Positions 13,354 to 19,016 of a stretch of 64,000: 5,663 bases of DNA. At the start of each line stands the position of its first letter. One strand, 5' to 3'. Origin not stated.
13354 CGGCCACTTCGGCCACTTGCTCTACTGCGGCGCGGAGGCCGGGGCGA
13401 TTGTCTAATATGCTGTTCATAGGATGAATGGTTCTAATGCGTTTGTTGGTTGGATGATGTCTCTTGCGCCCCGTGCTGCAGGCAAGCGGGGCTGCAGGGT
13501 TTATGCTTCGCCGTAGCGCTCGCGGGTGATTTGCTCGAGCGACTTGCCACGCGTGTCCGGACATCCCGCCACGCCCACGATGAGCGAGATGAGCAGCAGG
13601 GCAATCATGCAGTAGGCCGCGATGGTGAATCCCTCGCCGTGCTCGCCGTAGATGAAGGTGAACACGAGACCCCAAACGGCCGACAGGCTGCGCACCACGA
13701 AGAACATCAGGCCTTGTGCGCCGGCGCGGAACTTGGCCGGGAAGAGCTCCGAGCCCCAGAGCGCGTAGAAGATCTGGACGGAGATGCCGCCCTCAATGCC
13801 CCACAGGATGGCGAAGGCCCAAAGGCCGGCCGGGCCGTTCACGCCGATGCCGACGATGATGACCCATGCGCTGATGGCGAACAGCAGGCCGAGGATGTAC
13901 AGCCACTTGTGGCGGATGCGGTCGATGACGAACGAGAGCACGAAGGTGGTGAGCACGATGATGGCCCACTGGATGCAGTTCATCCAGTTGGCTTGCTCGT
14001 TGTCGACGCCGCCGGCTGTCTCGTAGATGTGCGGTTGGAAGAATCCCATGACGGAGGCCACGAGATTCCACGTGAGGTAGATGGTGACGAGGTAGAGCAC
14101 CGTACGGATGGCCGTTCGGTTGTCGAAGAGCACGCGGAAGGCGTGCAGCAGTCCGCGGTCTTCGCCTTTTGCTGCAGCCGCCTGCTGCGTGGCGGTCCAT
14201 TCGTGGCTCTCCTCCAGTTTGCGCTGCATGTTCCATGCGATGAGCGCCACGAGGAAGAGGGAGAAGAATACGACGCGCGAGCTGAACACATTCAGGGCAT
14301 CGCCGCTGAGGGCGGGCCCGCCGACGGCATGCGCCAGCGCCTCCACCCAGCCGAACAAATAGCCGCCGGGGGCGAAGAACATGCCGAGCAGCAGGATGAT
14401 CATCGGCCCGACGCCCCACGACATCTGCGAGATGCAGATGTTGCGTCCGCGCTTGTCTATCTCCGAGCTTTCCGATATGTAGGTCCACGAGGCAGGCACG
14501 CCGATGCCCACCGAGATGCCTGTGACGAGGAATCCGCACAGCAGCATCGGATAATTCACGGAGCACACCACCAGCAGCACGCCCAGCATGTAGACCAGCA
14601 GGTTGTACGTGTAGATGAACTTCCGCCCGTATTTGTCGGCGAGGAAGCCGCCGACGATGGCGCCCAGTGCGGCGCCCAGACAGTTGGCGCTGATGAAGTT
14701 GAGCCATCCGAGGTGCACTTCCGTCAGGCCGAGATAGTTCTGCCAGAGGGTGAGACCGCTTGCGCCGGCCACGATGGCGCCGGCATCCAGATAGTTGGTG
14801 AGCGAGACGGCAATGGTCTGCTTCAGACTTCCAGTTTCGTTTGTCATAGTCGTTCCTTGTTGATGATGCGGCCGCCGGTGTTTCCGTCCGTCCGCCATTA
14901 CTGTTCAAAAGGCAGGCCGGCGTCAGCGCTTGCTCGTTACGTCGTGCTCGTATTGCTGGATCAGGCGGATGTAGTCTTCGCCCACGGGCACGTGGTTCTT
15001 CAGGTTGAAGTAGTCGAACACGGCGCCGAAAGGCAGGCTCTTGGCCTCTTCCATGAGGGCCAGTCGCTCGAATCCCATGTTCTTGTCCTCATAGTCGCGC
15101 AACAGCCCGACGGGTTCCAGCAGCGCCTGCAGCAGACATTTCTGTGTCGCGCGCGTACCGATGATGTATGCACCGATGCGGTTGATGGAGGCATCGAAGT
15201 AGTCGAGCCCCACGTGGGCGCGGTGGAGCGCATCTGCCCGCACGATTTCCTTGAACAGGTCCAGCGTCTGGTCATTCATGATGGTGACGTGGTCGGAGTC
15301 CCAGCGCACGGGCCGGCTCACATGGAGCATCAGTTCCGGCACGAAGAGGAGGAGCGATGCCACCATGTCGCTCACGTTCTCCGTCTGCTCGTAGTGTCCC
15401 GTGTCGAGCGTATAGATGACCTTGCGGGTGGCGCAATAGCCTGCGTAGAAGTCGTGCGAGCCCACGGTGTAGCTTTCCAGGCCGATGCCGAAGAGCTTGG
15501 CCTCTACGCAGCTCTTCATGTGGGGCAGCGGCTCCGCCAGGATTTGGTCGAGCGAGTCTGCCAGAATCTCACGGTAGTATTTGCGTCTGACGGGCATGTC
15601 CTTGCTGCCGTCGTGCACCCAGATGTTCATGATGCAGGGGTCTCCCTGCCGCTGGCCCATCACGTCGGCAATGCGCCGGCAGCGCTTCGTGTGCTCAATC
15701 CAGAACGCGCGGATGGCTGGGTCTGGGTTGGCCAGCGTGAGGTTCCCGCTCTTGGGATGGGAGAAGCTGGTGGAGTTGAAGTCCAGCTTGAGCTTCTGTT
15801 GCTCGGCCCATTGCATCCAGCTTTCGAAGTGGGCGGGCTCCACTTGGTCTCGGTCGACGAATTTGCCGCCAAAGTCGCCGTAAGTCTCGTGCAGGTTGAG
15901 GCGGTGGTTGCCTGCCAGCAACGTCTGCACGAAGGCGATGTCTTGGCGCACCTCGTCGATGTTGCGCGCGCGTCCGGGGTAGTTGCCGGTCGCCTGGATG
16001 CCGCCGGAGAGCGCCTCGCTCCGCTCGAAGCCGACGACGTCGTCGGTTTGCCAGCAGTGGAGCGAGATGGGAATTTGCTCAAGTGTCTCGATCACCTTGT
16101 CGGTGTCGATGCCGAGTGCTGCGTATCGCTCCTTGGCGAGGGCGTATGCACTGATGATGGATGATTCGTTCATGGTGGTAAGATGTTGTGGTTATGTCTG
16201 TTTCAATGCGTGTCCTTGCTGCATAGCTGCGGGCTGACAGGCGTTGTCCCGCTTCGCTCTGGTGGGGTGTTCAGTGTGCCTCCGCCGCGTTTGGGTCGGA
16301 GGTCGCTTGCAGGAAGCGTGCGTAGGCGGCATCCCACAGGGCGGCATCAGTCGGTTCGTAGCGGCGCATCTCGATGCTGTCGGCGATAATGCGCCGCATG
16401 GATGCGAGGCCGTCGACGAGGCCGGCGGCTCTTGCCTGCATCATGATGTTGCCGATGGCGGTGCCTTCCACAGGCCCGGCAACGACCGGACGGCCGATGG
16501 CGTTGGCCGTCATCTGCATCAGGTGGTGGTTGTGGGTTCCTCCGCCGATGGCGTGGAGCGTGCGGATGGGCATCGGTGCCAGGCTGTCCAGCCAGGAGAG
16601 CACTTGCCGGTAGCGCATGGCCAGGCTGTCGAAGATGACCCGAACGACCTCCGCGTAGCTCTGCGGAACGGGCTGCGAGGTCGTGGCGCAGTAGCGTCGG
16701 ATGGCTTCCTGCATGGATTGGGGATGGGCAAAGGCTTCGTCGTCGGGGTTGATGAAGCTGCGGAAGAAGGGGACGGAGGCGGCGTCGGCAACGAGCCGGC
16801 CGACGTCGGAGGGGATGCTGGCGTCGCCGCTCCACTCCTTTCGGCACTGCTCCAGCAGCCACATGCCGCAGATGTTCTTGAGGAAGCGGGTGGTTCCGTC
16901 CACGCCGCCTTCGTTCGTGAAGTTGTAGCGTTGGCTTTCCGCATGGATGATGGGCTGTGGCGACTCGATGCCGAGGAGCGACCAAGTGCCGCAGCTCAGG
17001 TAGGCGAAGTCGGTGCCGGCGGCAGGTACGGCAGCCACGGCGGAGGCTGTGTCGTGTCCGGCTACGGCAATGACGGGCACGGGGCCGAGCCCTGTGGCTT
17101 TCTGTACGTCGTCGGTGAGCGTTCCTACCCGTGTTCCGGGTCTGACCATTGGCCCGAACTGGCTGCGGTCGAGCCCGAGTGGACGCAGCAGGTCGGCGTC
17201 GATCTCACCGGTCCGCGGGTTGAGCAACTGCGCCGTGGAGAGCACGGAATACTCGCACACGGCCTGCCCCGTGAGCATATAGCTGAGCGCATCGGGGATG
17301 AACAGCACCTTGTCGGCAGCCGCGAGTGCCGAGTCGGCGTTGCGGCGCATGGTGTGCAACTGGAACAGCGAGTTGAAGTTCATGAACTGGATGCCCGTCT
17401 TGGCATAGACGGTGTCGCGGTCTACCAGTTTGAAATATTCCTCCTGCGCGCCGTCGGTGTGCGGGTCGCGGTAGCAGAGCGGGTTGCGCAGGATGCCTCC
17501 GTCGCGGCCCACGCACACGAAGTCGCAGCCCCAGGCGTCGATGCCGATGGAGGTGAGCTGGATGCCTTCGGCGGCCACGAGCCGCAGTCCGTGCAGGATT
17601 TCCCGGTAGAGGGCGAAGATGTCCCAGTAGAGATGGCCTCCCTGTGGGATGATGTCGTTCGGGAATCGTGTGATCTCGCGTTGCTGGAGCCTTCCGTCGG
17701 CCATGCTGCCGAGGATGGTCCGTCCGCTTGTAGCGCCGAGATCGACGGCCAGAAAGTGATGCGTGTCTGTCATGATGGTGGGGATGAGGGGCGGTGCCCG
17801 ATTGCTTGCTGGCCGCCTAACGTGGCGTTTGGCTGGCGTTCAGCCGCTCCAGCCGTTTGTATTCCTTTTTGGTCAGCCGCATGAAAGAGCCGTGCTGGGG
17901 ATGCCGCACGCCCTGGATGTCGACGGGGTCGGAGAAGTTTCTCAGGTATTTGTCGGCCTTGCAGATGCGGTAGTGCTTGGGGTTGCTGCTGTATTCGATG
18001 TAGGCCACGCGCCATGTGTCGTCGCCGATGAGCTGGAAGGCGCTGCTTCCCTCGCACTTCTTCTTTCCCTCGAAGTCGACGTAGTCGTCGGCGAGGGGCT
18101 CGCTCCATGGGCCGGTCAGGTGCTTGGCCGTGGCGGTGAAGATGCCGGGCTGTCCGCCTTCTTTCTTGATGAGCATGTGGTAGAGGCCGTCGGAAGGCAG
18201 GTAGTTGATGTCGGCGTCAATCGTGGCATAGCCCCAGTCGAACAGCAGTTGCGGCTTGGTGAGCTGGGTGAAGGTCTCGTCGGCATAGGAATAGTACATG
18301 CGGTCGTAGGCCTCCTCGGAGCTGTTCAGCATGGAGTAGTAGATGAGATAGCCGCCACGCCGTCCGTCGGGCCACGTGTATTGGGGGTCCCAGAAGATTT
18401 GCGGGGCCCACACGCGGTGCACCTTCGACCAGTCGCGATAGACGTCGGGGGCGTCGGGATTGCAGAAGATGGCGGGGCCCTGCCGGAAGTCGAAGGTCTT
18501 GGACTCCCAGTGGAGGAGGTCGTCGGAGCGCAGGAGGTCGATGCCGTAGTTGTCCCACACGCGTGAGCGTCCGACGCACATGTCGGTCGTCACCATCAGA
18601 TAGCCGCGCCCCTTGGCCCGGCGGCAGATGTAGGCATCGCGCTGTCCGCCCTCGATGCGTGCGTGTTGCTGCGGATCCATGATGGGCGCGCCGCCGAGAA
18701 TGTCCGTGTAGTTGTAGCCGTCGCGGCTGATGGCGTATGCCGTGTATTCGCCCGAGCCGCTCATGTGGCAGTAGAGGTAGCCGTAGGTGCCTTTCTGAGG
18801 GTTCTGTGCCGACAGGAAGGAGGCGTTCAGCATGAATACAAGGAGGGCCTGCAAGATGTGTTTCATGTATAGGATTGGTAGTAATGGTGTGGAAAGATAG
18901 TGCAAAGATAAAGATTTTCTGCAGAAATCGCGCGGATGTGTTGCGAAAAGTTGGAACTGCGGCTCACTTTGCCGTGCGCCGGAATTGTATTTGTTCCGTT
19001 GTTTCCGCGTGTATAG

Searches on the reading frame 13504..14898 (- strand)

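Call 46: search_protein_families(library=pfam, proteins=[window:13504-14898:-], max_evalue=0.00001)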
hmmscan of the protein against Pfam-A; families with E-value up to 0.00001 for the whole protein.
window:13504-14898:- (465 aa): 2 families
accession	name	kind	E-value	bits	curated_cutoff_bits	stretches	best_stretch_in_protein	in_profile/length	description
PF00083.30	Sugar_tr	-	3.1e-28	99.3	22.3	2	61-178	44-164/452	Sugar (and other) transporter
PF07690.21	MFS_1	-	4.7e-25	88.7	33.4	1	43-410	15-346/347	Major Facilitator Superfamily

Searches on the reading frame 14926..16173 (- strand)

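Call 46: search_protein_families(library=pfam, proteins=[window:14926-16173:-], max_evalue=0.00001)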
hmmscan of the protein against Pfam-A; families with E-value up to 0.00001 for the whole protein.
window:14926-16173:- (416 aa): 1 family
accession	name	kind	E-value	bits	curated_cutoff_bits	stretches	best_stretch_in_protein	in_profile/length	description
PF06134.17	RhaA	-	4.2e-161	537.2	22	1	6-416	3-417/417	L-rhamnose isomerase (RhaA)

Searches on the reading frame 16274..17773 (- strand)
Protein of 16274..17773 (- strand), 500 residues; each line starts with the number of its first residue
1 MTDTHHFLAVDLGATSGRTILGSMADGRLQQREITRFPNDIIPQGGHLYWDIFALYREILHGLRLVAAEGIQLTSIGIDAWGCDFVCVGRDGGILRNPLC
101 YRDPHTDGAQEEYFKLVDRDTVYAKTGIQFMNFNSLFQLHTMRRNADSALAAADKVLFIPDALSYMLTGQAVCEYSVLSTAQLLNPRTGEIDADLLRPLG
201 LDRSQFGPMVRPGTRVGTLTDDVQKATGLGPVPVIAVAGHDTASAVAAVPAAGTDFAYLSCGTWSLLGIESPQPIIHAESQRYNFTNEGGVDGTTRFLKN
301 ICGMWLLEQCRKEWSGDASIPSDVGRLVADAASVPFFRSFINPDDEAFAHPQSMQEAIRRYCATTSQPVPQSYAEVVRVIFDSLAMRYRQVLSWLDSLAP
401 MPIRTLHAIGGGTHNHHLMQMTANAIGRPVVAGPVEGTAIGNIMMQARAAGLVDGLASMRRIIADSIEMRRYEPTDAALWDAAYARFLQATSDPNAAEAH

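Call 46: search_protein_families(library=pfam, proteins=[window:16274-17773:-], max_evalue=0.00001)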
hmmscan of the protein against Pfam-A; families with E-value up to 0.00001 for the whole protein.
window:16274-17773:- (500 aa): 2 families
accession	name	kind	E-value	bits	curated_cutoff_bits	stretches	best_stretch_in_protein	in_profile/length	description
PF02782.22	FGGY_C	-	3e-42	145.1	27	1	257-450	1-198/198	FGGY family of carbohydrate kinases, C-terminal domain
PF00370.27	FGGY_N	-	1e-29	104.3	28.8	1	8-246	3-243/245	FGGY family of carbohydrate kinases, N-terminal domain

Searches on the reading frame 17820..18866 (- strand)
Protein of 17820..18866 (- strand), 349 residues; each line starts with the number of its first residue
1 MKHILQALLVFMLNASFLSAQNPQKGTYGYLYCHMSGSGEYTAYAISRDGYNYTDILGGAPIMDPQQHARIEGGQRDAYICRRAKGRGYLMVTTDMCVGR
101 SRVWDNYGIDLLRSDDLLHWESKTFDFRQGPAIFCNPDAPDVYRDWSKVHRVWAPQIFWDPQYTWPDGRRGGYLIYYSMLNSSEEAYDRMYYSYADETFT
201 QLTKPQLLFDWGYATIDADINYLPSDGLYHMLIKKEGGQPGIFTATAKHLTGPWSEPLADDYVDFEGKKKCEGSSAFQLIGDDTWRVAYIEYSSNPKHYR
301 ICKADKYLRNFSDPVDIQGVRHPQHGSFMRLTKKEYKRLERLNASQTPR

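Call 24: search_protein_families(library=pfam, proteins=[window:17820-18866:-])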
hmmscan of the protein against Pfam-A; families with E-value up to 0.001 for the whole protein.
window:17820-18866:- (349 aa): 1 family
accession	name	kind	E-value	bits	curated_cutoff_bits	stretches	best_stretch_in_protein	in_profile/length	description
PF04616.20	Glyco_hydro_43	-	2.2e-05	24.4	32.2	0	73-220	8-126/288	Glycosyl hydrolases family 43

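Call 72: find_homologous_proteins(query=window:17820-18866:-, max_evalue=1e-40)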
Query window:17820-18866:- (349 aa): 929 proteins with E <= 1e-40 among 2261 candidates; the best 120 are listed.
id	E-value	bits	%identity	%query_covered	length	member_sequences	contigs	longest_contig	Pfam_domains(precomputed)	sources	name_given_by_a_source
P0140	1.9e-239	812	100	97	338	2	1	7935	PF04616.21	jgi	jgi:hypothetical protein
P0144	1.0e-191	655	77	99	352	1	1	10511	-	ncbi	-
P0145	1.8e-191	654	79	95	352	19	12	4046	-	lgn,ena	-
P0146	3.5e-191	653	78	98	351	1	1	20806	-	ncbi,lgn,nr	ncbi:MAG: alpha-N-arabinofuranosidase [Bacteroides sp.]|nr:alpha-N-arabinofuranosidase [Bacteroides 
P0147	3.6e-191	653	78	98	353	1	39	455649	-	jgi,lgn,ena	-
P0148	8.9e-191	652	78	98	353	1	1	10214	-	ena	-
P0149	9.7e-191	652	78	98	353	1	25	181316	-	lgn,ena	-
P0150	1.4e-190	651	76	99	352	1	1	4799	PF04616.21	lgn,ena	-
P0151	1.5e-190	651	78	98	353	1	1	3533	-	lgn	-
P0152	1.9e-190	651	76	99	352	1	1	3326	PF04616.21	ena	-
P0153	3.2e-190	650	78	98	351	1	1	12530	-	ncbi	-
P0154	4.6e-190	650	78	98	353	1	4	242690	-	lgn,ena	-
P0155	5.9e-190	649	78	98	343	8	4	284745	PF04616.21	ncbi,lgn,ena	-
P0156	1.6e-189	648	76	99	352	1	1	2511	PF04616.21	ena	-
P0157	2.2e-189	647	78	98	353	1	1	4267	-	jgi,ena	-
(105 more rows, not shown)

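Call 86: find_encoding_contigs(protein=window:17820-18866:-, flank=3000, max_places=8)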
Protein window:17820-18866:- (349 aa): 7 contigs read that carry it; 5 places shown.
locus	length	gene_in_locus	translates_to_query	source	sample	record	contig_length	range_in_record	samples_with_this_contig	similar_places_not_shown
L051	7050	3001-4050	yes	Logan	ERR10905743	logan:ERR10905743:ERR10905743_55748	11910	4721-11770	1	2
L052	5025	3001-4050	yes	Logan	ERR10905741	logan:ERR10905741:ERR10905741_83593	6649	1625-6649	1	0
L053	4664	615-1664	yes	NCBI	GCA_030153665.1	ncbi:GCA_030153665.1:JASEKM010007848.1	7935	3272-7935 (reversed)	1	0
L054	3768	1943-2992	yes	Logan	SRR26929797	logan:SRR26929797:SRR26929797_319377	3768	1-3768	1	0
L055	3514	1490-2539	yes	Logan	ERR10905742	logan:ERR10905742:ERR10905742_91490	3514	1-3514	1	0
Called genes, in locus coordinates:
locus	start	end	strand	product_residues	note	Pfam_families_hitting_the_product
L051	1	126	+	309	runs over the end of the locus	PF13449:Phytase-like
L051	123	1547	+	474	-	PF16153:DUF4861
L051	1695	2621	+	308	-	PF01183:Glyco_hydro_25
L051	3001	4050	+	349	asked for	PF04616:Glyco_hydro_43 (faint)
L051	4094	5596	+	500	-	PF00370:FGGY_N, PF02782:FGGY_C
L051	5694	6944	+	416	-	PF06134:RhaA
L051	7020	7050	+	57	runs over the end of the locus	?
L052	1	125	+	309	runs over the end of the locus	PF13449:Phytase-like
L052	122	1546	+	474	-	PF16153:DUF4861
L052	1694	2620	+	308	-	PF01183:Glyco_hydro_25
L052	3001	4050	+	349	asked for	PF04616:Glyco_hydro_43 (faint)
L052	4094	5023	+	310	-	?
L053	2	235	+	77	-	?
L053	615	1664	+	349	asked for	PF04616:Glyco_hydro_43 (faint)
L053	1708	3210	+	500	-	PF00370:FGGY_N, PF02782:FGGY_C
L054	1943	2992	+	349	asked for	PF04616:Glyco_hydro_43 (faint)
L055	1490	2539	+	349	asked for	PF04616:Glyco_hydro_43 (faint)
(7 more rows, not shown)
